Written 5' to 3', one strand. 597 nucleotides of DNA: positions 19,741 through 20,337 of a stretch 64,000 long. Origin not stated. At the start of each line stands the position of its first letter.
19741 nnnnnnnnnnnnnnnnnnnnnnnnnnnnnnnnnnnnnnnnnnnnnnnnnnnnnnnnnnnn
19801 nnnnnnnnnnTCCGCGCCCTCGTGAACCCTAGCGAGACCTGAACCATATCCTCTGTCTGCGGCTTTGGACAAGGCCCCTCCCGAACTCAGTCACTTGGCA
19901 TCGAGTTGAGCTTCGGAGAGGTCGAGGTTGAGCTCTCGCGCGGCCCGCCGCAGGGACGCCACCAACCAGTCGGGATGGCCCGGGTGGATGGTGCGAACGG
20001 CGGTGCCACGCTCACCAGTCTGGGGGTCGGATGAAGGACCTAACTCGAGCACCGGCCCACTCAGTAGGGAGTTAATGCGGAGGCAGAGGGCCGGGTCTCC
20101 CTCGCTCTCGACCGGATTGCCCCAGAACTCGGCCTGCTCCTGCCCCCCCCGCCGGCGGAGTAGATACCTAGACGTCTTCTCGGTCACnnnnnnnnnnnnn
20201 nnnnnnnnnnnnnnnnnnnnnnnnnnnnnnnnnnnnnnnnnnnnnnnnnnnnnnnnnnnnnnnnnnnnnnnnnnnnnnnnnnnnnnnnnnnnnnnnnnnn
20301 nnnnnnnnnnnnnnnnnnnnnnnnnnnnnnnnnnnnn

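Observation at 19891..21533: Uncharacterised three-gene operon: 71-aa helical protein, 367-aa HEAGH zincin-like protein, 98-aa protein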

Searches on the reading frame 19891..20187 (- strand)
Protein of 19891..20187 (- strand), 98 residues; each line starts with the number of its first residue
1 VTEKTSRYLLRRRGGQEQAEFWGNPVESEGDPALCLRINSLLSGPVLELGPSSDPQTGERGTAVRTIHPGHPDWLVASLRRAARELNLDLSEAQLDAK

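Call 3: search_protein_families(library=pfam, proteins=[window:19891-20187:-], max_evalue=1)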
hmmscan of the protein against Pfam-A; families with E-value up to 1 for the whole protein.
window:19891-20187:- (98 aa): 0 families

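Call 4: search_protein_families(library=ncbifam, proteins=[window:19891-20187:-], max_evalue=1)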
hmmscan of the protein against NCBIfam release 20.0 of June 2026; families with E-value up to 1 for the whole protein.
window:19891-20187:- (98 aa): 0 families

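Call 5: search_protein_families(library=padloc, proteins=[window:19891-20187:-], max_evalue=1)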
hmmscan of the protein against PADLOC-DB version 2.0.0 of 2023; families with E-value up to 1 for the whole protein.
window:19891-20187:- (98 aa): 0 families

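Call 36: search_protein_families(library=phrogs, proteins=[window:19891-20187:-], max_evalue=1)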
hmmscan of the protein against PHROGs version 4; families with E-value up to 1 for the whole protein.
window:19891-20187:- (98 aa): 0 families

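Call 48: find_homologous_proteins(query=window:19891-20187:-, max_evalue=0.01)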
Query window:19891-20187:- (98 aa): 1 proteins with E <= 0.01 among 10 candidates.
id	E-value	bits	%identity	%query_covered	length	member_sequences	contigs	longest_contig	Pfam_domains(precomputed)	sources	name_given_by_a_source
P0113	3.4e-58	212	99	100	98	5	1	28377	-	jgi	-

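Call 56: search_solved_structures(query=A7, max_evalue=10, show_alignments=2)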
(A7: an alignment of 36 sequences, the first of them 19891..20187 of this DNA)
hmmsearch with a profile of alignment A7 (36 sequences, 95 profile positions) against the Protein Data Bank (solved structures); distinct sequences matched with E-value up to 10: 5.
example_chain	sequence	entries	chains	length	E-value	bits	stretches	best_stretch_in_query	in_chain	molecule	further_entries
7rdr_A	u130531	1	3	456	4.8e-12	48.9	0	27-56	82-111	Circular tendon repeat protein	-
5xy3_D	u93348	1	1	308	0.43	13.8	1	4-46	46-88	Ribosomal protein L5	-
4zr8_A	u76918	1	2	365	0.93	12.8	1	49-91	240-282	Uroporphyrinogen decarboxylase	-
5guc_A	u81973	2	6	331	1.5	12.1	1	16-69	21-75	Cyclooctat-9-en-7-ol synthase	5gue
5z49_B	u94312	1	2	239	1.7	11.9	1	35-67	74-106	HTH-type transcriptional activator CmpR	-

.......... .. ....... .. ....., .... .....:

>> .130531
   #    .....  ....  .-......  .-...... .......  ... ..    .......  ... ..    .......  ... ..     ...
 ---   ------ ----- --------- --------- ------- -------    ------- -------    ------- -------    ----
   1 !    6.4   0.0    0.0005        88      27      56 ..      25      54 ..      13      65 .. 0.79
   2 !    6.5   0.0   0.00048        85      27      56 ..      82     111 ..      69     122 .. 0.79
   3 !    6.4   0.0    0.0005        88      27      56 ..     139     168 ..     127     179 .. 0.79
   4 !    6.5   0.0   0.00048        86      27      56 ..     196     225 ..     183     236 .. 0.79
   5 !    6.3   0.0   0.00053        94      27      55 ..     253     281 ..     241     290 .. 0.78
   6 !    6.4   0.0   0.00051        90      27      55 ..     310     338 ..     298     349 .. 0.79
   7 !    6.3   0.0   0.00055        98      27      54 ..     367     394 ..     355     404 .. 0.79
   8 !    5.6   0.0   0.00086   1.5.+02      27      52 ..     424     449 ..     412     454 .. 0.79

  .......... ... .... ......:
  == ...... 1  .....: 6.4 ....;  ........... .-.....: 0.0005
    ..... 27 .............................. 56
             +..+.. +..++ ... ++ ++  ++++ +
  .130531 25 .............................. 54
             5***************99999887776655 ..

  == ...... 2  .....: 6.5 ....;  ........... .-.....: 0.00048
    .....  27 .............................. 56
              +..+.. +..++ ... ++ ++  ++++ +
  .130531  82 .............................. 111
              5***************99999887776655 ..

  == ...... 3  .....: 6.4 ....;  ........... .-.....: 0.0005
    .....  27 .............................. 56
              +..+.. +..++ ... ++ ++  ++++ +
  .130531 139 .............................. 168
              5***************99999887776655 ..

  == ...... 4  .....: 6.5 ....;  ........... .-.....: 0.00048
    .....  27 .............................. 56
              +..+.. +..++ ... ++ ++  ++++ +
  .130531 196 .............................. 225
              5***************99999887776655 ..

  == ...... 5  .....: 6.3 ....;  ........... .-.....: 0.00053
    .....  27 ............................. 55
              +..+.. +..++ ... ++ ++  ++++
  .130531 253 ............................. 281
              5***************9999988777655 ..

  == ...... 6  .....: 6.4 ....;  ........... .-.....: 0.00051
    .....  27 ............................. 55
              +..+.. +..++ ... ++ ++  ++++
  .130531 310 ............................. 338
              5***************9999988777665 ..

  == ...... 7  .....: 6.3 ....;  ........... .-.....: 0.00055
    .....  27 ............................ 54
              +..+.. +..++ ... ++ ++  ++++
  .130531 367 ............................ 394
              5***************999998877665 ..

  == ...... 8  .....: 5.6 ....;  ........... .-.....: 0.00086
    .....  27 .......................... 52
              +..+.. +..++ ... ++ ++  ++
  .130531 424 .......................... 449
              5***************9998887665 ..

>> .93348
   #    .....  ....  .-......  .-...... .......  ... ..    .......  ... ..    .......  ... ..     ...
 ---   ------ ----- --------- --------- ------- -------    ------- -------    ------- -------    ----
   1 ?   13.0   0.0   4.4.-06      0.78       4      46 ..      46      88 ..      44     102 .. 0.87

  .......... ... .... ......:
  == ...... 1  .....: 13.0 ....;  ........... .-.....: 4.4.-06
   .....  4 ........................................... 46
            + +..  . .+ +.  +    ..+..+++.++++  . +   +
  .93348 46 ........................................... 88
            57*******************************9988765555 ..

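Call 57: search_protein_families(library=pfam, alignment_id=A7, max_evalue=1)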
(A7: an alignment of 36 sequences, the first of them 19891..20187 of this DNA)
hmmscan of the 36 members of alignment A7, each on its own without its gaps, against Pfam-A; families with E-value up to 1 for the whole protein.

A. member 1, window:19891-20187:- (98 aa): 0 families

B. families by the number of members that match (of 36 scanned): 8 families
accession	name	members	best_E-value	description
PF25628.1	Shotoku_capsid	2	0.17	Shotokuvirus capsid protein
PF19612.4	DUF6117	1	0.0075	Family of unknown function (DUF6117)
PF25146.1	GH3_N_vert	1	0.029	Vertebrate GH3, N-terminal domain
PF09700.15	Cas_Cmr3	1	0.066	CRISPR-associated protein (Cas_Cmr3)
PF09837.15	DUF2064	1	0.067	Uncharacterized protein conserved in bacteria (DUF2064)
PF22255.2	Gp44-like_2nd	1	0.071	Baseplate hub protein gp44-like, second domain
PF16423.10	COE1_HLH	1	0.075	Transcription factor COE1 helix-loop-helix domain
PF13496.11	DUF4120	1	0.16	Domain of unknown function (DUF4120)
